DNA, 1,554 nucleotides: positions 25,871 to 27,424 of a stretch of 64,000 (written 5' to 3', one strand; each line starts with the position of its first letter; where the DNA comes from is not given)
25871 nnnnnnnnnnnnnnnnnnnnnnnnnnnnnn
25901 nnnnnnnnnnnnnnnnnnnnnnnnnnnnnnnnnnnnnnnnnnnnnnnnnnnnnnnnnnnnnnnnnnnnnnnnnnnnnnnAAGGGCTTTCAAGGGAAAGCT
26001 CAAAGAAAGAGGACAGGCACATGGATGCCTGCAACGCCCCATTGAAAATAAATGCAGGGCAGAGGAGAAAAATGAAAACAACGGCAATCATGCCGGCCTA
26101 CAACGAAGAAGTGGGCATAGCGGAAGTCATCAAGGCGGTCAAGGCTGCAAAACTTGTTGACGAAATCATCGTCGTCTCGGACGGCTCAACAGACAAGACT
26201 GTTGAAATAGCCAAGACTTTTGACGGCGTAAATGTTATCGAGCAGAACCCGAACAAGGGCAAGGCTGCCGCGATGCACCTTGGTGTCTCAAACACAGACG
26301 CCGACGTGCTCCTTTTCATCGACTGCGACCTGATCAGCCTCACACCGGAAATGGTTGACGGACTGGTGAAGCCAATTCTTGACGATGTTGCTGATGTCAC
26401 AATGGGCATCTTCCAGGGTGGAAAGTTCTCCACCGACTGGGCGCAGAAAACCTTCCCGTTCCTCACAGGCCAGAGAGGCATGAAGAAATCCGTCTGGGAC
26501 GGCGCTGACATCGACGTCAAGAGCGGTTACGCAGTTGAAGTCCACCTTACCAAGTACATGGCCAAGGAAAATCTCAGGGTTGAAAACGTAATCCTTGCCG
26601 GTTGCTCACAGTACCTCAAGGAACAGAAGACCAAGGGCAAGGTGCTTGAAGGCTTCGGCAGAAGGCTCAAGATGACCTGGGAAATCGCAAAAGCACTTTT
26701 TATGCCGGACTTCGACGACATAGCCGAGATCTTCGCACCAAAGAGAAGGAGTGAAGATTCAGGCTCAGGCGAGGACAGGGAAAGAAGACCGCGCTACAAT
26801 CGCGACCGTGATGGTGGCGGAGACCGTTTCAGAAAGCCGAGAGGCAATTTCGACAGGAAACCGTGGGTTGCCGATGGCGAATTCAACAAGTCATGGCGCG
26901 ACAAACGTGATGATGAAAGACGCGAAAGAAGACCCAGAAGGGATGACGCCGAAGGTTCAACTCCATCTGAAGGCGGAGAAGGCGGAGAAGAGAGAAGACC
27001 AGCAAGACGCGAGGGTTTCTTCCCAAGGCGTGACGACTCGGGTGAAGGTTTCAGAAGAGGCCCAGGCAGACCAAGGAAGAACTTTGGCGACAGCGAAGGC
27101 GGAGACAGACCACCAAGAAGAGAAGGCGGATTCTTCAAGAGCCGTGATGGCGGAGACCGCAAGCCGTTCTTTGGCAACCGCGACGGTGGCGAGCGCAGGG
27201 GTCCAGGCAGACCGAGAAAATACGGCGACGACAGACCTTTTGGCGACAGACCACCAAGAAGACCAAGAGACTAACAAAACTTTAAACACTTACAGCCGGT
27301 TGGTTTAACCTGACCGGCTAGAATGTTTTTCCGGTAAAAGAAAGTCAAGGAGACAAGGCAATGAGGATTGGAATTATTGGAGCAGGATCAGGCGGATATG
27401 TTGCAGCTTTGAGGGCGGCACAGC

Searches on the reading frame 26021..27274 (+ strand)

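Call 69: search_protein_families(library=ncbifam, proteins=[window:26021-27274:+], max_evalue=0.001)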
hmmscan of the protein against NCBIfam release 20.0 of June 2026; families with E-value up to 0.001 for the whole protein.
window:26021-27274:+ (417 aa): 19 families
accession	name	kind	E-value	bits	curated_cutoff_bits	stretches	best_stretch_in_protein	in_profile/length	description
NF010496.0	PRK13915.1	equivalog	2.3e-19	69.6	262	1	15-122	28-145/307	glucosyl-3-phosphoglycerate synthase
TIGR04182.1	glyco_TIGR04182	equivalog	3e-16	59.7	325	1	21-129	3-107/293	S-layer glycoprotein N-glycosyltransferase AglJ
TIGR04283.1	glyco_like_mftF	equivalog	1.1e-14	54.6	182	1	23-131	4-107/221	TIGR04283 family arsenosugar biosynthesis glycosyltransferase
TIGR03937.1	PgaC_IcaA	equivalog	9e-14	51.2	422.3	1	17-120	44-151/407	poly-beta-1,6-N-acetyl-D-glucosamine synthase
NF041875.1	EPS_EpsD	equivalog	1.2e-12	47.9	370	1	23-113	4-98/325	exopolysaccharide biosynthesis glycosyltransferase EpsD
NF007482.0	PRK10073.1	equivalog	6.7e-11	41.8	423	1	18-128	6-119/334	glycosyltransferase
NF041391.1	DPhHxTase_Halo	equivalog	9.6e-11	41.1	375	1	24-104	1-79/213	dolichyl-phosphate hexose transferase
NF058614.1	PPMAGASynPpgS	equivalog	5.1e-09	35.9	370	1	22-103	4-86/226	polyprenyl-phospho-N-acetylgalactosaminyl synthase PpgS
TIGR03965.1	mycofact_glyco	equivalog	7e-09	35.1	280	1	16-106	72-167/467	mycofactocin biosynthesis glycosyltransferase MftF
NF047588.1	GlcsyltransPgfSStrep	equivalog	6.4e-07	28.9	500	1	18-118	1-109/308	glycosyltransferase PgfS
NF047683.1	TeichurnBiosyTuaG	equivalog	1.7e-06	27.9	400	1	17-103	5-96/252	teichuronic acid biosynthesis protein TuaG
NF007986.1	PRK10714.1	equivalog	2.1e-06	27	529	1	19-119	7-115/316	undecaprenyl-phosphate 4-deoxy-4-formamido-L-arabinose transferase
TIGR03310.1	matur_MocA_YgfJ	equivalog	4.3e-06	26.8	186.45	1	12-126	7-122/188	molybdenum cofactor cytidylyltransferase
NF041865.1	EpsU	equivalog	3.5e-05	23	700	1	16-103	37-132/394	exopolysaccharide biosynthesis GT2 family glycosyltransferase EpsU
TIGR04242.1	nodulat_NodC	equivalog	0.00015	20.9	550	1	20-140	50-177/395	chitooligosaccharide synthase NodC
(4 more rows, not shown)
